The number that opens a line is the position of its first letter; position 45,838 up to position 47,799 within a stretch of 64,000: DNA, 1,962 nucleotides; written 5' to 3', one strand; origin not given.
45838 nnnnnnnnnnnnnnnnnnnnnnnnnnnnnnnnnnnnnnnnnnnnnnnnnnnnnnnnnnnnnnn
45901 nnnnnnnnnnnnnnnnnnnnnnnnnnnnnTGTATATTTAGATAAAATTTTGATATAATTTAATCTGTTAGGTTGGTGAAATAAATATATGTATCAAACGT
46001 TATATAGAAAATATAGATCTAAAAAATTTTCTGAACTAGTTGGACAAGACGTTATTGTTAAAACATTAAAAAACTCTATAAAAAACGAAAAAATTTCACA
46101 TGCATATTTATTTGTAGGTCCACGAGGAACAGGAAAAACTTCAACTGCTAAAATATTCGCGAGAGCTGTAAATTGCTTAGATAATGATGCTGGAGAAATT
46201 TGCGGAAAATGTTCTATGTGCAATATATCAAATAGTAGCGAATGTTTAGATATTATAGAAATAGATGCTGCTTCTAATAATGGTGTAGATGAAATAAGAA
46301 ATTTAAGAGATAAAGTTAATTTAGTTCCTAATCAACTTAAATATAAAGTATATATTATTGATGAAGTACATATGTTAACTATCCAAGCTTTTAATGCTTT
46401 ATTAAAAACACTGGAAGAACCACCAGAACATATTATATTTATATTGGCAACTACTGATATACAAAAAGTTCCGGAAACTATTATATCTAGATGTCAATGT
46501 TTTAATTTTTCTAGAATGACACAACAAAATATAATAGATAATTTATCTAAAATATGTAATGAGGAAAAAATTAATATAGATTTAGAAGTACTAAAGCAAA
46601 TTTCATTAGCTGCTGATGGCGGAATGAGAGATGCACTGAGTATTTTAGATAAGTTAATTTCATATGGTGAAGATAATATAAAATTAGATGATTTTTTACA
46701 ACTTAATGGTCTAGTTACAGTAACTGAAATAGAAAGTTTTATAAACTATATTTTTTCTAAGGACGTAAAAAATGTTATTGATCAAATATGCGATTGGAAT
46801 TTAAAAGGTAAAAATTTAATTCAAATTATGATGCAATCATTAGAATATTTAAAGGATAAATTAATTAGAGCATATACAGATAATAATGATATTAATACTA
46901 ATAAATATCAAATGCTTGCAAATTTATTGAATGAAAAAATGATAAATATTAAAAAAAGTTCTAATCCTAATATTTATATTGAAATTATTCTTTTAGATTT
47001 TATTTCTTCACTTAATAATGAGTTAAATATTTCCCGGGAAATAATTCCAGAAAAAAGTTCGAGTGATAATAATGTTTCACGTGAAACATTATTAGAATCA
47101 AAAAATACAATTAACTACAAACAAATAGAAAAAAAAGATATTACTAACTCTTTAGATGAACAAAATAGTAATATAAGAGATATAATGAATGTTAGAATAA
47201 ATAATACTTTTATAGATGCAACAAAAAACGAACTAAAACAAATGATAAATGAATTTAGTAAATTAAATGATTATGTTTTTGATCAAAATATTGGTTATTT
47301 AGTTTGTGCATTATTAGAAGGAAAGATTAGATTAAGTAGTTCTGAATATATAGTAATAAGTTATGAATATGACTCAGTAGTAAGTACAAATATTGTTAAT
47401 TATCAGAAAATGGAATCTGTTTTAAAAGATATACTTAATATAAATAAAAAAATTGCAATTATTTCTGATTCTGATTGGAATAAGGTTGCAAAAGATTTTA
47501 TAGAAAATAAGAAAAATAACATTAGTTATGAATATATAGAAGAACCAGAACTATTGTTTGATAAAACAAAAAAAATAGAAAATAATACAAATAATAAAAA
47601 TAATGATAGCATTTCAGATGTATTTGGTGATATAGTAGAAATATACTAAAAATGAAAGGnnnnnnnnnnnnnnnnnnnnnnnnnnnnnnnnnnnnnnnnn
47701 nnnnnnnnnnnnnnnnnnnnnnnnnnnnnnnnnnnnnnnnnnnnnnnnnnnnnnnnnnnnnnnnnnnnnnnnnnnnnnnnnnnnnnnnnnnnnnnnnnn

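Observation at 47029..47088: The same NBS+parS module is written in-frame into the dnaX coding sequence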

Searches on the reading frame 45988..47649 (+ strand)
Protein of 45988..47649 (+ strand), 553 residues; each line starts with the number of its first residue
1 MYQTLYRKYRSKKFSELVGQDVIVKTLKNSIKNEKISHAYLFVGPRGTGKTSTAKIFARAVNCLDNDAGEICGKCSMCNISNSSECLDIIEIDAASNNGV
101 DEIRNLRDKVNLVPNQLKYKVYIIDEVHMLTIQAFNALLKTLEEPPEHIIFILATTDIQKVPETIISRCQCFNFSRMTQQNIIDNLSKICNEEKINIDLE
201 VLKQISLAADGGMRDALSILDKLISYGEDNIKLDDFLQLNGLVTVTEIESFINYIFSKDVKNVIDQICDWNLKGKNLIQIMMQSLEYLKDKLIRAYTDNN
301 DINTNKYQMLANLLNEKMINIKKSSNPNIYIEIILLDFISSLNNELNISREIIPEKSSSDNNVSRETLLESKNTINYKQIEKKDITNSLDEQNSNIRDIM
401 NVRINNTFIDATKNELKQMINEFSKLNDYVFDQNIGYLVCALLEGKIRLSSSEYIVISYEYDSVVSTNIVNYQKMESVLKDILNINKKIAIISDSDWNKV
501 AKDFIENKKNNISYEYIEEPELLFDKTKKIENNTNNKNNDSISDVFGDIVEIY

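Call 8: search_protein_families(library=ncbifam, proteins=[window:45988-47649:+])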
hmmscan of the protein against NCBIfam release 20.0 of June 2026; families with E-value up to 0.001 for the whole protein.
window:45988-47649:+ (553 aa): 75 families (the best 25 are shown)
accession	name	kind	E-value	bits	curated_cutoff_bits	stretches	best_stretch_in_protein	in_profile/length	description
NF004046.1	PRK05563.1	equivalog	1.9e-146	489.3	400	1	1-515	1-546/567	DNA polymerase III subunit gamma/tau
TIGR02397.1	dnaX_nterm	equivalog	8.9e-126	419.9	250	1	2-321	1-318/355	DNA polymerase III subunit gamma/tau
NF011512.0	PRK14950.1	equivalog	1.8e-113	380.7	593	1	2-306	3-311/585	DNA polymerase III subunits gamma and tau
NF011510.0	PRK14948.1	equivalog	7.5e-111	371.9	593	1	2-535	5-557/640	DNA polymerase III subunit gamma/tau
NF011523.0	PRK14962.1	equivalog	7.7e-108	361.3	576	1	3-507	2-465/474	DNA polymerase III subunits gamma and tau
NF004549.0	PRK05896.1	equivalog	5.3e-106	355.8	578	1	3-515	4-524/642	DNA polymerase III subunits gamma and tau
NF011514.0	PRK14953.1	equivalog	1e-105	354.5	536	1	1-418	2-421/488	DNA polymerase III subunits gamma and tau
NF011526.0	PRK14965.1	equivalog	1.1e-103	348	670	1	2-293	3-294/578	DNA polymerase III subunits gamma and tau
NF006585.0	PRK09111.1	equivalog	5.2e-100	335.9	604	1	2-289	27-319/616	DNA polymerase III subunit gamma/tau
NF005942.0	PRK07994.1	equivalog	1.2e-99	335.2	613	1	2-312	3-317/655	DNA polymerase III subunit gamma/tau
NF005173.0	PRK06647.1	equivalog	3.8e-96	323.2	623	1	6-293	7-294/568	DNA polymerase III subunits gamma and tau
NF011531.0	PRK14971.1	equivalog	1.3e-94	318.2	685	1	7-237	9-240/614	DNA polymerase III subunit gamma/tau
NF006280.0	PRK08451.1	equivalog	6.5e-94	315.6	572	1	3-536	2-497/535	DNA polymerase III subunit gamma/tau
NF004962.0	PRK06305.1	equivalog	7.2e-93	312.3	559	1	2-388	4-399/465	DNA polymerase III subunits gamma and tau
NF006429.0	PRK08691.1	equivalog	7e-85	286.1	969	1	2-254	3-255/709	DNA polymerase III subunits gamma and tau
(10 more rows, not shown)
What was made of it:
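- Checked: Coding context: both sites lie in ORF 45988-47649, which is DnaX (NCBIfam NF004046, 489 bits, call 8).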

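Call 11: find_homologous_proteins(query=window:45988-47646:+, max_evalue=1e-30)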
Query window:45988-47646:+ (553 aa): 8000 proteins with E <= 1e-30 among 8000 candidates; the best 120 are listed.
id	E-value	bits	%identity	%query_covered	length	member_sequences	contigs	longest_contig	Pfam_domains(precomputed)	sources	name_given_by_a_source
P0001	0.0e+0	1179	100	100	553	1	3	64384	PF00004.36,PF22608.3,PF05496.19,PF13177.13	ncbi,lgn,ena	-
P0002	9.5e-213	726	63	100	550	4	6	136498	PF06068.20,PF00004.36,PF22608.3,PF05496.19,PF13177.13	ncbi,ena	-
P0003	1.6e-211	722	62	100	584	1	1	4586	PF13173.13,PF12169.14,PF00004.36,PF22608.3,PF05496.19,PF13177.13,PF07728.21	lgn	-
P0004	2.4e-210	718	61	100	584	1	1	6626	PF12169.14,PF00004.36,PF22608.3,PF21960.3,PF05496.19,PF13177.13,PF07728.21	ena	-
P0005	2.9e-210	717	62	100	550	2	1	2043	PF06068.20,PF00004.36,PF22608.3,PF05496.19,PF13177.13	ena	-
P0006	1.9e-209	715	62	100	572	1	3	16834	PF12169.14,PF00004.36,PF13401.13,PF22608.3,PF21960.3,PF13177.13,PF07728.21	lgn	-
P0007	2.3e-207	708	61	100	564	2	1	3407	PF06068.20,PF00004.36,PF22608.3,PF13177.13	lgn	-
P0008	4.9e-206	703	60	100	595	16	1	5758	PF00004.36,PF22608.3,PF21960.3,PF13177.13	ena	-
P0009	1.6e-203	695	62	100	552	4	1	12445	PF00004.36,PF22608.3,PF21960.3,PF13177.13,PF07728.21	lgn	-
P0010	2.3e-203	695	61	100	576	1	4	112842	PF00004.36,PF22608.3,PF05496.19,PF13177.13,PF07728.21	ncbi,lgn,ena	-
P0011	3.4e-203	694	62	100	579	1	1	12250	PF00004.36,PF22608.3,PF05496.19,PF13177.13,PF07728.21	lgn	-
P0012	8.7e-202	689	61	100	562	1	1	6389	PF00004.36,PF22608.3,PF21960.3,PF13177.13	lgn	-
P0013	8.9e-200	683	59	100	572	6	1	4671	PF00004.36,PF22608.3,PF21960.3,PF13177.13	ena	-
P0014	5.8e-198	677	57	100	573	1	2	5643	PF00004.36,PF13401.13,PF22608.3,PF21960.3,PF13177.13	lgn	-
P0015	6.2e-196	670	60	100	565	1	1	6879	PF00004.36,PF05496.19,PF13177.13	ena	-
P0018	1.1e-194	666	57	100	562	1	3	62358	PF00004.36,PF22608.3,PF21960.3,PF13177.13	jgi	-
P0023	1.3e-191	656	58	100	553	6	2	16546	PF00004.36,PF22608.3,PF21960.3,PF13177.13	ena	-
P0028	3.7e-187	641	56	100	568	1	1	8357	PF00004.36,PF22608.3,PF21960.3,PF05496.19,PF13177.13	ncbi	-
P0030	8.9e-181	620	56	100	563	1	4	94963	PF00004.36,PF22608.3,PF21960.3,PF05496.19,PF13177.13,PF07728.21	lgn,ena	-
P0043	4.9e-174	598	61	88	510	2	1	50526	PF00004.36,PF22608.3,PF13177.13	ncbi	-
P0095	3.5e-165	569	54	100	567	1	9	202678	PF00004.36,PF22608.3,PF21960.3,PF13177.13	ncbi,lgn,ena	-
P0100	1.8e-164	566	51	100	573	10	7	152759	PF00004.36,PF21960.3,PF05496.19,PF13177.13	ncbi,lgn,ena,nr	ncbi:MAG: DNA polymerase III subunit gamma/tau [Bacilli bacterium]|nr:DNA polymerase III subunit gam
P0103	4.4e-164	565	49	100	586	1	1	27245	PF00004.36,PF22608.3,PF21960.3,PF13177.13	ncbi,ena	-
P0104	4.6e-164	565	53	100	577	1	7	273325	PF00004.36,PF22608.3,PF21960.3,PF13177.13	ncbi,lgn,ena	-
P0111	8.1e-164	564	52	100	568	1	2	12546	PF00004.36,PF13401.13,PF22608.3,PF21960.3,PF05496.19,PF13177.13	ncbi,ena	-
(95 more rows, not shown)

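Call 14: find_related_loci(query=A1, collection=genome_contigs, flank=4000)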
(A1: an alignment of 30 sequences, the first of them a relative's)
Query A1 (553 aa) in genome_contigs; peptide patterns used: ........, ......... (x = any residue, [..] = any of these).
600 stretches matched a pattern (row limit reached: there are more); 600 encode a relative of the query (tblastn E <= 1e-3); the best 80 are kept; 80 distinct loci.
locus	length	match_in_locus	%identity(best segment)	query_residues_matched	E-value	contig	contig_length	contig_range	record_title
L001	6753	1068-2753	50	1-552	1e-165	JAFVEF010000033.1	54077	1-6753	MAG: Bacilli bacterium isolate RGIG5090 Roe_deer_Rumen.Co__c762085, whole genome shotgun sequence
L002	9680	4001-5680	46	1-552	2e-144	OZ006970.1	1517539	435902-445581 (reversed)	MAG: uncultured Bacilli bacterium isolate pooled_contig_53442_metaflye_circ MAG genome assembly, chromosome: 1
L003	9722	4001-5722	40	1-551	6e-120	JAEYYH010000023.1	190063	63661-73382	MAG: Bacillota bacterium isolate OH_CBlB_40 k127_2424008, whole genome shotgun sequence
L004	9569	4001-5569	41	1-532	5e-114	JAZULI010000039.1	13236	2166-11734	MAG: Bacilli bacterium isolate T1900044913_TS20190379.MAGScoT_cleanbin_000018 SGB_3320_k141_1804706, whole genome shotgu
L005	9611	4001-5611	41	2-537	9e-113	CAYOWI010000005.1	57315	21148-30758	MAG TPA_asm: uncultured Muribaculaceae bacterium isolate SRP287540_co1_447 genome assembly, contig: NODE_481_length_5731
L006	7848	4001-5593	36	2-511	3e-107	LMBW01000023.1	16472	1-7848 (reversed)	Fredinandcohnia humi strain DSM 16318 Scaffold23, whole genome shotgun sequence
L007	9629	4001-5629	42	2-539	9e-124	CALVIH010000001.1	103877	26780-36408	MAG: uncultured Bacilli bacterium isolate BRZ_DH__bin66 genome assembly, contig: BRZ_DH__NODE_240_length_103877_cov_8.29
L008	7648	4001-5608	35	2-521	2e-101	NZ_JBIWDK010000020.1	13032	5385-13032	Peribacillus sp. NPDC097224 NPDC097224_222_D6.ctg-0020, whole genome shotgun sequence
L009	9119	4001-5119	44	1-358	3e-101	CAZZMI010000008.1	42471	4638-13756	MAG TPA_asm: uncultured Anaerolineae bacterium isolate SRP104967_co2_36 genome assembly, contig: NODE_498_length_42471_c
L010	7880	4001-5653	35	2-533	5e-101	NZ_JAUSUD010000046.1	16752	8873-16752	Metabacillus malikii strain DSM 29005 Ga0480537_46, whole genome shotgun sequence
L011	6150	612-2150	39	2-548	6e-100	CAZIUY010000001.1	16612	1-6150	MAG TPA_asm: uncultured Muribaculaceae bacterium isolate SRP222994_co1_203 genome assembly, contig: NODE_7224_length_166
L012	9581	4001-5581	34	2-505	5e-99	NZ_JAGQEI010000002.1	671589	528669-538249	Heyndrickxia faecalis strain Marseille-P8953 NODE_2_length_671589_cov_101.109001, whole genome shotgun sequence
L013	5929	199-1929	32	1-552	7e-99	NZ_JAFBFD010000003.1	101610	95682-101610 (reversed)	Enterococcus lemanii strain DSM 105069 Ga0454082_03, whole genome shotgun sequence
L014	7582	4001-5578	35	2-511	5e-98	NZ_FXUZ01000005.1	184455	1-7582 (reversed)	Staphylococcus cornubiensis strain NW1, whole genome shotgun sequence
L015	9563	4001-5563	39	2-522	6e-98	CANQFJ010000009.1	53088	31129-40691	MAG: uncultured Bacilli bacterium isolate Lapin-007__bin8 genome assembly, contig: Lapin-007__NODE_140_length_53088_cov_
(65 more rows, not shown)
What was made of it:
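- Tried and rejected: It returned mostly distant Firmicutes and few close relatives (call 14).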

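Call 17: find_encoding_contigs(protein=P0001, flank=3000, max_places=3)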
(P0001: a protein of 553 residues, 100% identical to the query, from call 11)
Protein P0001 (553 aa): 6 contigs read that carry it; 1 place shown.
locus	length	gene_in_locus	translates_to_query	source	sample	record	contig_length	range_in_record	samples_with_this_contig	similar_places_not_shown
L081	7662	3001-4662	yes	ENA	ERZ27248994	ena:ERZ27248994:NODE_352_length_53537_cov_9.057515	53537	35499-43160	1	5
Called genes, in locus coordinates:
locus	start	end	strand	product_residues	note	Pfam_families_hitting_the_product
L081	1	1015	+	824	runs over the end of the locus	PF00521:DNA_topoisoIV, PF03989:DNA_gyraseA_C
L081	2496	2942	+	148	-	PF00383:dCMP_cyt_deam_1, PF14437:MafB19-deam, PF14439:Bd3614-deam (weak)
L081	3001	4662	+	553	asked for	PF05496:RuvB_N (faint), PF13177:DNA_pol3_delta2, PF00004:AAA, PF22608:DNAX_ATPase_lid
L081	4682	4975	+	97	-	PF02575:YbaB_DNA_bd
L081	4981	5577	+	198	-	PF21176:RecR_HhH, PF02132:RecR_ZnF (weak), PF13662:Toprim_4, PF21175:RecR_C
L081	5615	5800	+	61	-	PF07441:BofA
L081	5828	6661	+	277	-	PF13177:DNA_pol3_delta2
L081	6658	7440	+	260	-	PF04468:PSP1, PF28472:PSP1_3rd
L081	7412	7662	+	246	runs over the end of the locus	PF05175:MTS, PF05971:Methyltransf_10 (weak), PF06325:PrmA (weak), PF01170:UPF0020 (weak), PF13847:Methyltransf_31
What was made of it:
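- Checked: Independent support: the same sequence occurs in a separate metagenome assembly (L081, call 17), so it is not an assembly artefact.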

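Call 18: find_encoding_contigs(protein=P0002, flank=4000, max_places=2)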
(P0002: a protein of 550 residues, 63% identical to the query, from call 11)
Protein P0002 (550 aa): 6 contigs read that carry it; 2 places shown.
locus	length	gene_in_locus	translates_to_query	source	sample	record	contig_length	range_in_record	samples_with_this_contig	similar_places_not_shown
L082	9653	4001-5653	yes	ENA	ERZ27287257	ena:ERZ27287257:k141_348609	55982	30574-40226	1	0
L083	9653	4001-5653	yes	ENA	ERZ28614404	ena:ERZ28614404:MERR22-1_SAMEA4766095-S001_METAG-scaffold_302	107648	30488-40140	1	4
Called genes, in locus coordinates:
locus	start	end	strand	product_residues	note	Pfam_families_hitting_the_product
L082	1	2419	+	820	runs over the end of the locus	PF00521:DNA_topoisoIV, PF03989:DNA_gyraseA_C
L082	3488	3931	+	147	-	PF00383:dCMP_cyt_deam_1, PF14437:MafB19-deam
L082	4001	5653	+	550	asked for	PF05496:RuvB_N (faint), PF06068:TIP49 (faint), PF13177:DNA_pol3_delta2, PF00004:AAA, PF22608:DNAX_ATPase_lid (weak)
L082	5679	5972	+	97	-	PF02575:YbaB_DNA_bd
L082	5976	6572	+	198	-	PF21176:RecR_HhH, PF13662:Toprim_4, PF21175:RecR_C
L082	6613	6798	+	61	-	PF07441:BofA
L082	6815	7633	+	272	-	PF13177:DNA_pol3_delta2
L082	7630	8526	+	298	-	PF04468:PSP1, PF28472:PSP1_3rd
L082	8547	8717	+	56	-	PF00037:Fer4, PF13237:Fer4_10, PF14697:Fer4_21, PF12838:Fer4_7, PF13187:Fer4_9, PF12797:Fer4_2 (weak), PF12837:Fer4_6 (weak), PF00037:Fer4, +3 more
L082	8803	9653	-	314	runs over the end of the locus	PF02775:TPP_enzyme_C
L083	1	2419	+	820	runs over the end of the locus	PF00521:DNA_topoisoIV, PF03989:DNA_gyraseA_C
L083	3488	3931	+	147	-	PF00383:dCMP_cyt_deam_1, PF14437:MafB19-deam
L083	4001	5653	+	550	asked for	PF05496:RuvB_N (faint), PF06068:TIP49 (faint), PF13177:DNA_pol3_delta2, PF00004:AAA, PF22608:DNAX_ATPase_lid (weak)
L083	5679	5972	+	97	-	PF02575:YbaB_DNA_bd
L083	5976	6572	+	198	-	PF21176:RecR_HhH, PF13662:Toprim_4, PF21175:RecR_C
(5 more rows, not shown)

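Call 19: find_encoding_contigs(protein=P0010, flank=3500, max_places=1)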
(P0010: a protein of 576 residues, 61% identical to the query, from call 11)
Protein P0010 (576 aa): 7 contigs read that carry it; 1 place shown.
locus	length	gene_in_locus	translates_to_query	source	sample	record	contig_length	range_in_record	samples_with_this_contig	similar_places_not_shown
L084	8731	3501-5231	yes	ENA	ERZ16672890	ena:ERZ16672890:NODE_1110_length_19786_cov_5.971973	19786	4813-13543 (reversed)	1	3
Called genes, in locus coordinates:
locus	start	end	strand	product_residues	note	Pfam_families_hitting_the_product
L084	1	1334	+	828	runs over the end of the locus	PF00521:DNA_topoisoIV, PF03989:DNA_gyraseA_C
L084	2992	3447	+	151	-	PF00383:dCMP_cyt_deam_1, PF14437:MafB19-deam, PF14439:Bd3614-deam (weak)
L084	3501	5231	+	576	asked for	PF05496:RuvB_N (faint), PF13177:DNA_pol3_delta2, PF00004:AAA, PF07728:AAA_5 (weak), PF22608:DNAX_ATPase_lid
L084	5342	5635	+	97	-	PF02575:YbaB_DNA_bd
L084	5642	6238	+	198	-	PF21176:RecR_HhH, PF02132:RecR_ZnF (weak), PF13662:Toprim_4, PF21175:RecR_C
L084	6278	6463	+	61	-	PF07441:BofA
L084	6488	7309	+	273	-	PF13177:DNA_pol3_delta2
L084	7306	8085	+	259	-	PF04468:PSP1, PF28472:PSP1_3rd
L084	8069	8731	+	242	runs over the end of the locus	PF05175:MTS, PF03602:Cons_hypoth95 (weak), PF06325:PrmA (faint), PF13847:Methyltransf_31, PF13649:Methyltransf_25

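Call 20: find_encoding_contigs(protein=P0006, flank=3500, max_places=1)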
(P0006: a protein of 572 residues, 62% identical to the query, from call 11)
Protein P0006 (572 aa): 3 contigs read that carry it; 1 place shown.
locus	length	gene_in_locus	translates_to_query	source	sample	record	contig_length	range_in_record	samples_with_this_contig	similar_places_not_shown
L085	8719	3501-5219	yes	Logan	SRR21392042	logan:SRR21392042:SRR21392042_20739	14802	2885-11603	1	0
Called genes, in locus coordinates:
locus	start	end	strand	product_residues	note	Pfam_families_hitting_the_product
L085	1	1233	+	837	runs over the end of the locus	PF00521:DNA_topoisoIV, PF03989:DNA_gyraseA_C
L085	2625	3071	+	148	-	PF00383:dCMP_cyt_deam_1, PF14437:MafB19-deam, PF14439:Bd3614-deam (weak)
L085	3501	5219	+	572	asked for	PF13177:DNA_pol3_delta2, PF13401:AAA_22 (faint), PF00004:AAA, PF07728:AAA_5 (faint), PF12169:DNA_pol3_gamma3 (faint), PF21960:RCF1-5-like_lid (weak), PF22608:DNAX_ATPase_lid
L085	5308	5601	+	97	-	PF02575:YbaB_DNA_bd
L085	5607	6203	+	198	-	PF21176:RecR_HhH, PF02132:RecR_ZnF, PF13662:Toprim_4, PF21175:RecR_C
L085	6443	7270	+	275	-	PF13177:DNA_pol3_delta2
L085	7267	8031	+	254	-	PF04468:PSP1, PF28472:PSP1_3rd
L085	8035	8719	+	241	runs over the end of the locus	PF05175:MTS, PF03602:Cons_hypoth95 (weak), PF13847:Methyltransf_31, PF08241:Methyltransf_11 (weak), PF13649:Methyltransf_25, PF07669:Eco57I (weak)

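Call 21: find_encoding_contigs(protein=P0009, flank=3500, max_places=1)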
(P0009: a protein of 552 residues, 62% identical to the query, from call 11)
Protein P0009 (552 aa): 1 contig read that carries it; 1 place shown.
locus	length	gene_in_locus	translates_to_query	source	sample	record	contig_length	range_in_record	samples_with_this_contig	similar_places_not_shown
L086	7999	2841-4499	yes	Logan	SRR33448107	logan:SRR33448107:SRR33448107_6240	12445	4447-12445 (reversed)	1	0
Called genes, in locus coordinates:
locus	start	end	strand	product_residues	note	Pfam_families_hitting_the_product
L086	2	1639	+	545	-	?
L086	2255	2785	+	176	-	PF14439:Bd3614-deam (faint), PF00383:dCMP_cyt_deam_1, PF14437:MafB19-deam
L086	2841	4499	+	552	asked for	PF13177:DNA_pol3_delta2, PF00004:AAA, PF07728:AAA_5 (faint), PF21960:RCF1-5-like_lid (weak), PF22608:DNAX_ATPase_lid (weak)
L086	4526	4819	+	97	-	PF02575:YbaB_DNA_bd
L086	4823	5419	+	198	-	PF21176:RecR_HhH, PF02132:RecR_ZnF, PF13662:Toprim_4, PF21175:RecR_C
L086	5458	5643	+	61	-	PF07441:BofA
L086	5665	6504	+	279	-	PF13177:DNA_pol3_delta2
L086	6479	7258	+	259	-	PF04468:PSP1, PF28472:PSP1_3rd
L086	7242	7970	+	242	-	PF05175:MTS, PF03602:Cons_hypoth95 (weak), PF06325:PrmA (weak), PF13489:Methyltransf_23 (weak), PF13847:Methyltransf_31, PF13649:Methyltransf_25, PF07669:Eco57I (weak)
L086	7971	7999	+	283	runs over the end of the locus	PF00590:TP_methylase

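Call 22: find_encoding_contigs(protein=P0018, flank=3500, max_places=1)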
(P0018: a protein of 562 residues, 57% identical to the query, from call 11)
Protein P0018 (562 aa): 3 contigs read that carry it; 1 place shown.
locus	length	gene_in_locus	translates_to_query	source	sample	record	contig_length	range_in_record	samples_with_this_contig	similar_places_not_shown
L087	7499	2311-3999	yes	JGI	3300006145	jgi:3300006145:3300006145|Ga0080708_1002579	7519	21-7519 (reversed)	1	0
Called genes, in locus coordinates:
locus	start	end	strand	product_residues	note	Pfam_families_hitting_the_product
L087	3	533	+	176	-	?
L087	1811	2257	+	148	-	PF00383:dCMP_cyt_deam_1, PF14437:MafB19-deam, PF14439:Bd3614-deam (weak)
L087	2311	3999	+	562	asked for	PF13177:DNA_pol3_delta2, PF00004:AAA, PF21960:RCF1-5-like_lid (weak), PF22608:DNAX_ATPase_lid (weak)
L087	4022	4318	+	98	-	PF02575:YbaB_DNA_bd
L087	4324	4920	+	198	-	PF21176:RecR_HhH, PF13662:Toprim_4, PF21175:RecR_C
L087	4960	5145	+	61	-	PF07441:BofA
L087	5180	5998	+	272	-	PF13177:DNA_pol3_delta2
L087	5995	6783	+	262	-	PF04468:PSP1, PF28472:PSP1_3rd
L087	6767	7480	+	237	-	PF10294:Methyltransf_16 (weak), PF05175:MTS, PF06325:PrmA, PF12847:Methyltransf_18 (faint), PF13847:Methyltransf_31 (weak), PF13649:Methyltransf_25 (weak), PF01467:CTP_transf_like (weak)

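Call 23: find_encoding_contigs(protein=P0023, flank=3500, max_places=1)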
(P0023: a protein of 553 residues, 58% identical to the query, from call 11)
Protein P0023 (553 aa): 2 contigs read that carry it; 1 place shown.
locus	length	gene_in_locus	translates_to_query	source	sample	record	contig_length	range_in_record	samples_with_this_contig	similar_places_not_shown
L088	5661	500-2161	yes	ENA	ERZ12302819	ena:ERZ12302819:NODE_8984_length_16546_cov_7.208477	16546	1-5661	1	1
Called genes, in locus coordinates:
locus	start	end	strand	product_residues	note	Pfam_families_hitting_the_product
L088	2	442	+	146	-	?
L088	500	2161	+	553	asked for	PF13177:DNA_pol3_delta2, PF00004:AAA, PF21960:RCF1-5-like_lid (weak), PF22608:DNAX_ATPase_lid (weak)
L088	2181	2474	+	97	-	PF02575:YbaB_DNA_bd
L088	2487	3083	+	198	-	PF21176:RecR_HhH, PF02132:RecR_ZnF, PF13662:Toprim_4, PF21175:RecR_C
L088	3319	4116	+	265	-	PF13177:DNA_pol3_delta2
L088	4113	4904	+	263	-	PF04468:PSP1, PF28472:PSP1_3rd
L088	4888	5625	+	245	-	PF05175:MTS, PF00398:RrnaAD (weak), PF07669:Eco57I (weak), PF13847:Methyltransf_31, PF13649:Methyltransf_25 (weak)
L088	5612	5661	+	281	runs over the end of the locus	PF00590:TP_methylase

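Call 24: find_encoding_contigs(protein=P0030, flank=3500, max_places=1)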
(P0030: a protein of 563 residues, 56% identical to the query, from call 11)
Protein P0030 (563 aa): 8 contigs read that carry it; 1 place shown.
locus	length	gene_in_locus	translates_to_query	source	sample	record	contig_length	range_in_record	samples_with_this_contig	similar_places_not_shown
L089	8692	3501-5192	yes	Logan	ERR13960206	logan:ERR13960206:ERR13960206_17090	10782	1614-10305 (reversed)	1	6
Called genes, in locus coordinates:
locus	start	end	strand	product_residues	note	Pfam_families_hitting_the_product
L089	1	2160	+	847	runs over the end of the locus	PF00521:DNA_topoisoIV, PF03989:DNA_gyraseA_C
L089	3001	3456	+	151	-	PF00383:dCMP_cyt_deam_1, PF14437:MafB19-deam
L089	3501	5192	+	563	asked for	PF05496:RuvB_N (faint), PF13177:DNA_pol3_delta2, PF00004:AAA, PF07728:AAA_5 (faint), PF21960:RCF1-5-like_lid (weak), PF22608:DNAX_ATPase_lid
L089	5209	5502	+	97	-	PF02575:YbaB_DNA_bd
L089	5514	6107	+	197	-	PF21176:RecR_HhH, PF02132:RecR_ZnF (weak), PF13662:Toprim_4, PF21175:RecR_C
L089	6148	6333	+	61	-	PF07441:BofA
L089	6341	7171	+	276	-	PF13177:DNA_pol3_delta2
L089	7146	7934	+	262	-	PF04468:PSP1, PF28472:PSP1_3rd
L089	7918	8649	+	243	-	PF10294:Methyltransf_16 (weak), PF05971:Methyltransf_10, PF06325:PrmA (weak), PF05175:MTS, PF13847:Methyltransf_31, PF13649:Methyltransf_25, PF01170:UPF0020, PF07669:Eco57I (faint)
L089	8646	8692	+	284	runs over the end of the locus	PF00590:TP_methylase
